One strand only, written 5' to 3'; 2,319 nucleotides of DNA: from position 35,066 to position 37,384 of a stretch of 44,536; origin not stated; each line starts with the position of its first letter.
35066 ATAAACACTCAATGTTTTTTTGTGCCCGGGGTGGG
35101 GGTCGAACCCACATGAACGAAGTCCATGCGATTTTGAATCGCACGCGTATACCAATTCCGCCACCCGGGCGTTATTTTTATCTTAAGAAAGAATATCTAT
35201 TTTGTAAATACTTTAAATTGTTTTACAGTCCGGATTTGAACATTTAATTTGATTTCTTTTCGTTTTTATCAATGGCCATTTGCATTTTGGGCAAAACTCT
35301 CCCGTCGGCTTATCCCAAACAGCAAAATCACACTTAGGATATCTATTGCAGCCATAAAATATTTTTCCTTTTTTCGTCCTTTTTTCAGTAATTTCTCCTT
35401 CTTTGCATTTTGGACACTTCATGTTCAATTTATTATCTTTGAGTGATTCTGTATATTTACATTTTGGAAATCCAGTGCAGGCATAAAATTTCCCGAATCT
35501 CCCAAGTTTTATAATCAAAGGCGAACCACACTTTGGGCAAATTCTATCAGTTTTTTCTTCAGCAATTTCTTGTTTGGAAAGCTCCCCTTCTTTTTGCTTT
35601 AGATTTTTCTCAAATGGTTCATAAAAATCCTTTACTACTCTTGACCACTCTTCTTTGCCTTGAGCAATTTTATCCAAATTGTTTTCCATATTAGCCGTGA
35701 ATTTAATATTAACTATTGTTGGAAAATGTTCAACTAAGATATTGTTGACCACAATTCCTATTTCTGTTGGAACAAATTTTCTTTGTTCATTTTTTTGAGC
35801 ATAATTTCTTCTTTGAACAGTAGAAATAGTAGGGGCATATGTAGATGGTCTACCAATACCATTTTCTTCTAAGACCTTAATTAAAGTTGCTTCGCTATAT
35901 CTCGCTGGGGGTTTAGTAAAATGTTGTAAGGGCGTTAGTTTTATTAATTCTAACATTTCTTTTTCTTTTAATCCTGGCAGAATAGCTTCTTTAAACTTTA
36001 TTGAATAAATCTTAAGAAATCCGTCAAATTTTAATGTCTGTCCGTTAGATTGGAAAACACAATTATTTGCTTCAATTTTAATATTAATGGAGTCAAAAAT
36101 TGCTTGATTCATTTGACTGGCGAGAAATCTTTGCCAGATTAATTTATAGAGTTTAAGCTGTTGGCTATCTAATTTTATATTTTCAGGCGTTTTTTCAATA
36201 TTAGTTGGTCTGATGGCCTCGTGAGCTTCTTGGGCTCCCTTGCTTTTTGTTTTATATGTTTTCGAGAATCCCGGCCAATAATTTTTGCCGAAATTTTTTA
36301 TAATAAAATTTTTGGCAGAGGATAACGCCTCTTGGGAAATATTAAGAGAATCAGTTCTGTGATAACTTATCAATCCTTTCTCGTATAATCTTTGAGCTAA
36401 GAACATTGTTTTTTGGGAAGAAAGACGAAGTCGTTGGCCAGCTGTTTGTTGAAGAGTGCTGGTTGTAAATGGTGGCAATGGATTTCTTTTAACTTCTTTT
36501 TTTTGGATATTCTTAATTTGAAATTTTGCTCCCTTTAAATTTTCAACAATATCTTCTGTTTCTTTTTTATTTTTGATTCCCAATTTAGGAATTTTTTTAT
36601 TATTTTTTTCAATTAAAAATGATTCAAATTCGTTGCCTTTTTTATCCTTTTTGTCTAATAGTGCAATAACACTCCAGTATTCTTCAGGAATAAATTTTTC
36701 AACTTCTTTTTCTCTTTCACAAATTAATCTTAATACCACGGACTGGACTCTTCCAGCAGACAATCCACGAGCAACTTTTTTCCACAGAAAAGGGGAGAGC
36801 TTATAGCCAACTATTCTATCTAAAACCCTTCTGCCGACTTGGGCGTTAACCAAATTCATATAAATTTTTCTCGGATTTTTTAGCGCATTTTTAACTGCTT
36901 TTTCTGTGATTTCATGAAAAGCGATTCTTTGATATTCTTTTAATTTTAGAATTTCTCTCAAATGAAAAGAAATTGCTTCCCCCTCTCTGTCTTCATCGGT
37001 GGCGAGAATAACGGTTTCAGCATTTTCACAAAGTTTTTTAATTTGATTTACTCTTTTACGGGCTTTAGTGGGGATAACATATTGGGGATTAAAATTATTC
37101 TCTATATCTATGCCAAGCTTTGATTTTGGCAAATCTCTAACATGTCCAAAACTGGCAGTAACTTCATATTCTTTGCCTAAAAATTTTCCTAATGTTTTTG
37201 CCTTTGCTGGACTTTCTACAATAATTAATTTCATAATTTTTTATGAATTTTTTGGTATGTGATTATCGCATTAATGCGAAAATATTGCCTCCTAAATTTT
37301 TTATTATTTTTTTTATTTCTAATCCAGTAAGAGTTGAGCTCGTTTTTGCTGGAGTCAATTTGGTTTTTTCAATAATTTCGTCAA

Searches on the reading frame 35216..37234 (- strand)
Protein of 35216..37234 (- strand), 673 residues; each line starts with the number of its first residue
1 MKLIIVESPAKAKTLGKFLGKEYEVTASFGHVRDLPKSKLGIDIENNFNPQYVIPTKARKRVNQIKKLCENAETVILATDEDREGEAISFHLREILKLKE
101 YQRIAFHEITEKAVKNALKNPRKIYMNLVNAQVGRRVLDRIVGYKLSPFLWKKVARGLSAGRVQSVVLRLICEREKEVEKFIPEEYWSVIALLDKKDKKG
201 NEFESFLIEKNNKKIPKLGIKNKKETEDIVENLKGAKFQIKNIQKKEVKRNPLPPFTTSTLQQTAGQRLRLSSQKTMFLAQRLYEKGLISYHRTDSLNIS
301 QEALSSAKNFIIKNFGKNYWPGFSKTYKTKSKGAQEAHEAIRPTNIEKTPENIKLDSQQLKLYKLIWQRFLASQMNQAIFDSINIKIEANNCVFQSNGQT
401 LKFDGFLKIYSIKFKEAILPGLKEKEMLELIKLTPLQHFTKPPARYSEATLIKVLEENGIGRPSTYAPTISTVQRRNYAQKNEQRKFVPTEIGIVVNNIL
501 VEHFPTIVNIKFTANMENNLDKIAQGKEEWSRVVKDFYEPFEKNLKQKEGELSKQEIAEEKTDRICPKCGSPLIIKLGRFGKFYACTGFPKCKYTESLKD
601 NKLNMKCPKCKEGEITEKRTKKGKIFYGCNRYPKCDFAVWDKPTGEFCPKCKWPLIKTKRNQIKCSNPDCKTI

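Call 56: search_protein_families(library=pfam, proteins=[window:35216-37234:-], max_evalue=0.001)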
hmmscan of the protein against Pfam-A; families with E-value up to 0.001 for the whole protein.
window:35216-37234:- (673 aa): 4 families
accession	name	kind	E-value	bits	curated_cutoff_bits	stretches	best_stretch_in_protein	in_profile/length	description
PF01131.25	Topoisom_bac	-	7.8e-130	434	35.1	1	124-535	2-411/411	DNA topoisomerase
PF01396.24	Zn_ribbon_Top1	-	1.2e-29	102.3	32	2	564-601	2-39/39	Topoisomerase DNA binding C4 zinc finger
PF01751.28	Toprim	-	3e-21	75.8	23.1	1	2-109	1-96/96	Toprim domain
PF13155.12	Toprim_2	-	0.00043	21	22.1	0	63-101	33-71/88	Toprim-like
